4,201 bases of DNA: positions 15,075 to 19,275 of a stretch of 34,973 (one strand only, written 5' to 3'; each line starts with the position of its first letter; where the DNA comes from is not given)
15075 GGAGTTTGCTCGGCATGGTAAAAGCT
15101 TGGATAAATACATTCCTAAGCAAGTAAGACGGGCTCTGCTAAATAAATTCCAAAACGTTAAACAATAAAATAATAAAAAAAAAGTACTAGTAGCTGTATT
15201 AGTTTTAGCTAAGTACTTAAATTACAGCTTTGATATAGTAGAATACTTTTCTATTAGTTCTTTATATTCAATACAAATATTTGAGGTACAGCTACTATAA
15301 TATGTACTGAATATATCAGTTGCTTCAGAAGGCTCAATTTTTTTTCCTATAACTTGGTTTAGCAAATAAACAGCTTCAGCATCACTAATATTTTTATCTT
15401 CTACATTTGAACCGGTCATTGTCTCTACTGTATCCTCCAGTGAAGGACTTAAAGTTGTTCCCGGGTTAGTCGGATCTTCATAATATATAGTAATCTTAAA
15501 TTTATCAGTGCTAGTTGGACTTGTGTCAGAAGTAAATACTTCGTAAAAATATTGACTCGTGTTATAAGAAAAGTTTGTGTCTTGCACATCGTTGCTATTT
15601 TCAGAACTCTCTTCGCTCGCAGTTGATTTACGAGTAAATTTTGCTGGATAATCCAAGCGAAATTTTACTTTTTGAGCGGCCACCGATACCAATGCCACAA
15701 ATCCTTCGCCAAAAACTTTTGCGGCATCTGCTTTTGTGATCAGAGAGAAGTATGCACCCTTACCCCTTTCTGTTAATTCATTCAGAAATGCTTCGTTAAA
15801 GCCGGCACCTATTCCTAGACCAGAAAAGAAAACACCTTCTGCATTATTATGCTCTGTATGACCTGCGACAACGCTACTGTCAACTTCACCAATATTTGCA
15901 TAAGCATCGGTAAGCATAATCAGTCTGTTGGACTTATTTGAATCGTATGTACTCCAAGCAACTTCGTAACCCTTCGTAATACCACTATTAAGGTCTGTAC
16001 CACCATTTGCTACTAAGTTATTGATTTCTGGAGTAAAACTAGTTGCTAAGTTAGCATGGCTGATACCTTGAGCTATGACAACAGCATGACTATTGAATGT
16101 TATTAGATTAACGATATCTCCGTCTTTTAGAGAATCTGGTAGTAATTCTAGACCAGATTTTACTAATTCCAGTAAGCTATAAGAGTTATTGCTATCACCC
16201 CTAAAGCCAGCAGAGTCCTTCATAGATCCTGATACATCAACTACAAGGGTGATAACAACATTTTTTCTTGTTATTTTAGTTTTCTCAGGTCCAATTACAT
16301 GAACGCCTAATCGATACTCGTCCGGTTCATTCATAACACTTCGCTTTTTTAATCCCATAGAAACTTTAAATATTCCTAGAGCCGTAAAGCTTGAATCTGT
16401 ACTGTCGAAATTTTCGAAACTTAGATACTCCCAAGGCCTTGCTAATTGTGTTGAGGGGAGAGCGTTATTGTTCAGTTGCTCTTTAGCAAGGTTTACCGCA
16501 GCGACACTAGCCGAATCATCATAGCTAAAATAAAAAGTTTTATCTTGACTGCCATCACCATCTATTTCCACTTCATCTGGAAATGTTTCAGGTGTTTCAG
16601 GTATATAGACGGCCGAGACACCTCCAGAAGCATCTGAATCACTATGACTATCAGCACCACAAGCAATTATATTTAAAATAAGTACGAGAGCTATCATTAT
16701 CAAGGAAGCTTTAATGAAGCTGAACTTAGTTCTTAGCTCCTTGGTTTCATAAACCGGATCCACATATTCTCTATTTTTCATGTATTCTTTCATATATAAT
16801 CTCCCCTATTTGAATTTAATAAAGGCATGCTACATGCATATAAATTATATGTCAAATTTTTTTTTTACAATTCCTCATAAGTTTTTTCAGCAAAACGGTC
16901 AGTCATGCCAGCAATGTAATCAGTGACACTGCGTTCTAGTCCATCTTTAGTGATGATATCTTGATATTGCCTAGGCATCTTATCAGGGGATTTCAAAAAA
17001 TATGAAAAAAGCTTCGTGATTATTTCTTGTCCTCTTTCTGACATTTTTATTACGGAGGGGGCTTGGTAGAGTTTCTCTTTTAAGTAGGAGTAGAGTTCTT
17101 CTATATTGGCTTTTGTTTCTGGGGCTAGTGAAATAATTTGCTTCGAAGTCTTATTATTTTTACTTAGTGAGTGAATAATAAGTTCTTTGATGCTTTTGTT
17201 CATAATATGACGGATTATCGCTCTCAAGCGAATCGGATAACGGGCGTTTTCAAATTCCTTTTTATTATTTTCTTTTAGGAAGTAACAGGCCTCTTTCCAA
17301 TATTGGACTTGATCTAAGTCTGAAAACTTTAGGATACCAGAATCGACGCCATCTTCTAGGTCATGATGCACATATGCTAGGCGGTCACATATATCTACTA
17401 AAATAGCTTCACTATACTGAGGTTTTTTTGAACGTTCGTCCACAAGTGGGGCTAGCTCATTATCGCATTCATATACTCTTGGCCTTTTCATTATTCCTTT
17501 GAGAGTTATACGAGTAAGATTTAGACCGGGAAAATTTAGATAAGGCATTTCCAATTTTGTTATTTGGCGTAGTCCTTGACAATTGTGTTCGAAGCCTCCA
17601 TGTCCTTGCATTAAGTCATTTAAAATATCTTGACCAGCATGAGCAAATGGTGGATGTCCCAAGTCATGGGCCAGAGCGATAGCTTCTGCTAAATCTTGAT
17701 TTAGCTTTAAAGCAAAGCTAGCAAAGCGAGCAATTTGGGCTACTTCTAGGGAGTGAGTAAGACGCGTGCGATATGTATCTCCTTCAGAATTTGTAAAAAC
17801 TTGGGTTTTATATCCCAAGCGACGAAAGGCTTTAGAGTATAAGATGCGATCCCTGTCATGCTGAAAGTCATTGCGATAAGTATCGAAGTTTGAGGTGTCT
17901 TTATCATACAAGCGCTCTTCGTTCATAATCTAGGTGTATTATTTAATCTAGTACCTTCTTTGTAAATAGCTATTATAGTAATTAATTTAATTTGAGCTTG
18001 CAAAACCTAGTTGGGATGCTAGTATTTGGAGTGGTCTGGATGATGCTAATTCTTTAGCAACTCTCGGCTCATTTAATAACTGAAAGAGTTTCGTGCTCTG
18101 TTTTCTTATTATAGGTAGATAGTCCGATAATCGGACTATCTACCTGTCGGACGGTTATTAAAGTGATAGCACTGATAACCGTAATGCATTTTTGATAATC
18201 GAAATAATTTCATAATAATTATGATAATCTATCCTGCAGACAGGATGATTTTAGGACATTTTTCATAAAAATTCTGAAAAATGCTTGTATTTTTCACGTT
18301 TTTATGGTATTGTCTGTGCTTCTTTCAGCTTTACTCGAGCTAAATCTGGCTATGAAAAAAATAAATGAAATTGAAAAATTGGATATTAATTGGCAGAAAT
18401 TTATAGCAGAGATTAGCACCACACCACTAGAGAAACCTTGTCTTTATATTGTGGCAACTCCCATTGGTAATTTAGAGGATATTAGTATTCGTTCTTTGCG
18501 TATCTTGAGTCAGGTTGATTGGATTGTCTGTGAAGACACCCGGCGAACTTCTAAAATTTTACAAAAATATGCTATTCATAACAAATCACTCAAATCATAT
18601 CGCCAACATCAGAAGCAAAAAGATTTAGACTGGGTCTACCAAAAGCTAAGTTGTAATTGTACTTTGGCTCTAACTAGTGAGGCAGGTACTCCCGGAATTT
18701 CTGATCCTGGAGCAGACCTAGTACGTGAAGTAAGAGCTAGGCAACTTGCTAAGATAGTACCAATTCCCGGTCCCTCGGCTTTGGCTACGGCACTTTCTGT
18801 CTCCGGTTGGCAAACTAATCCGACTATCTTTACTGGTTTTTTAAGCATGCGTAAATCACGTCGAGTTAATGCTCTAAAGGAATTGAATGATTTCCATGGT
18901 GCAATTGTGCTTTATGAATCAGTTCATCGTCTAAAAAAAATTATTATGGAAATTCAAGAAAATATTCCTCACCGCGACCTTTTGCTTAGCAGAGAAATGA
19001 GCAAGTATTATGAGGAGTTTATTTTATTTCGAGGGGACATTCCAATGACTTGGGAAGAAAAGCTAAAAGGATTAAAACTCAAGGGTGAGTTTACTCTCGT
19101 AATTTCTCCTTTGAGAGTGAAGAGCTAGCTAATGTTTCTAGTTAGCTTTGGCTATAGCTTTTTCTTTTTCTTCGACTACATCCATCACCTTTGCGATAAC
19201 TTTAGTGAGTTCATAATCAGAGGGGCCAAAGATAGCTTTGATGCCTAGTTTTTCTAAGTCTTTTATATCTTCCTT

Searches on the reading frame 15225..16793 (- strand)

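Call 10: search_protein_families(library=ncbifam, proteins=[window:15225-16793:-], max_evalue=0.00001)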
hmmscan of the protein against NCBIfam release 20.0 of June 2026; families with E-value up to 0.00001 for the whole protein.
window:15225-16793:- (523 aa): 2 families
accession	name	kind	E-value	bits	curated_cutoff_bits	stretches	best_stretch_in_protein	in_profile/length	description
TIGR03788.1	marine_srt_targ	equivalog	1.5e-09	36.9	551.65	1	165-380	257-457/629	marine proteobacterial sortase target protein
TIGR02442.1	Cob-chelat-sub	hypoth_equivalog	4.7e-08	31.9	779.45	1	170-310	464-594/641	putative cobaltochelatase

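Call 27: search_protein_families(library=pfam, proteins=[window:15225-16793:-], max_evalue=0.0001)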
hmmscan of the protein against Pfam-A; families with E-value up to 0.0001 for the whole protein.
window:15225-16793:- (523 aa): 2 families
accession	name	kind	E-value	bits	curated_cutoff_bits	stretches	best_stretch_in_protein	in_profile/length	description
PF13519.12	VWA_2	-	1.8e-09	38.6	27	1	182-297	2-106/107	von Willebrand factor type A domain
PF00092.34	VWA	-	4e-08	34.1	23.8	1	181-349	2-160/174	von Willebrand factor type A domain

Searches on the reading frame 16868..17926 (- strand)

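Call 10: search_protein_families(library=ncbifam, proteins=[window:16868-17926:-], max_evalue=0.00001)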
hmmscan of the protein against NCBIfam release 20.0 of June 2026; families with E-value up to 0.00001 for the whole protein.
window:16868-17926:- (353 aa): 11 families
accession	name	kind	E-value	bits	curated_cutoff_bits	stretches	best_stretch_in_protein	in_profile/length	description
NF002326.0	PRK01286.1-1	equivalog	3.2e-99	332.9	390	1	13-353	27-372/379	deoxyguanosinetriphosphate triphosphohydrolase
NF002327.0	PRK01286.1-2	equivalog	6.4e-85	285.3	393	1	15-353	36-336/345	deoxyguanosinetriphosphate triphosphohydrolase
TIGR01353.1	dGTP_triPase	subfamily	2.3e-81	274.3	152.35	2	18-157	2-152/389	dGTP triphosphohydrolase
NF002328.0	PRK01286.1-3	equivalog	2.3e-79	267.2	467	1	5-353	28-396/404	deoxyguanosinetriphosphate triphosphohydrolase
NF002329.0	PRK01286.1-4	equivalog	3.6e-73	246.8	494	1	13-352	33-333/342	deoxyguanosinetriphosphate triphosphohydrolase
NF002330.0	PRK01286.1-5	equivalog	1.6e-70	238.2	511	1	15-353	22-375/384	deoxyguanosinetriphosphate triphosphohydrolase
NF041026.1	antiphage_dGTPase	exception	6.4e-69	233.1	400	2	5-155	4-163/425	anti-phage deoxyguanosine triphosphatase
NF003701.1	PRK05318.1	subfamily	1.6e-62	211.8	383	2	4-154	3-164/426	anti-phage deoxyguanosine triphosphatase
NF002829.0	PRK03007.1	equivalog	2.7e-56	191.3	385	1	2-212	14-243/425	deoxyguanosinetriphosphate triphosphohydrolase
NF002205.0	PRK01096.1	equivalog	8.1e-39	133.9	439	2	2-104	8-127/444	deoxyguanosinetriphosphate triphosphohydrolase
NF003429.0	PRK04926.1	equivalog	3.9e-26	92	405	1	2-106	11-136/500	dGTPase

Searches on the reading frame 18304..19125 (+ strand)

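Call 10: search_protein_families(library=ncbifam, proteins=[window:18304-19125:+], max_evalue=0.00001)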
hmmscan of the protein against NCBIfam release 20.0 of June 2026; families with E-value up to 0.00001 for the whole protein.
window:18304-19125:+ (274 aa): 2 families
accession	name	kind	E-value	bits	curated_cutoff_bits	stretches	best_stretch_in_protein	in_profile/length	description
TIGR00096.1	TIGR00096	equivalog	2.7e-59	200.8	167.9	1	47-268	2-220/275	16S rRNA (cytidine(1402)-2'-O)-methyltransferase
NF011570.0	PRK14994.1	equivalog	1e-43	149.6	502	1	45-267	12-232/287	16S rRNA (cytidine(1402)-2'-O)-methyltransferase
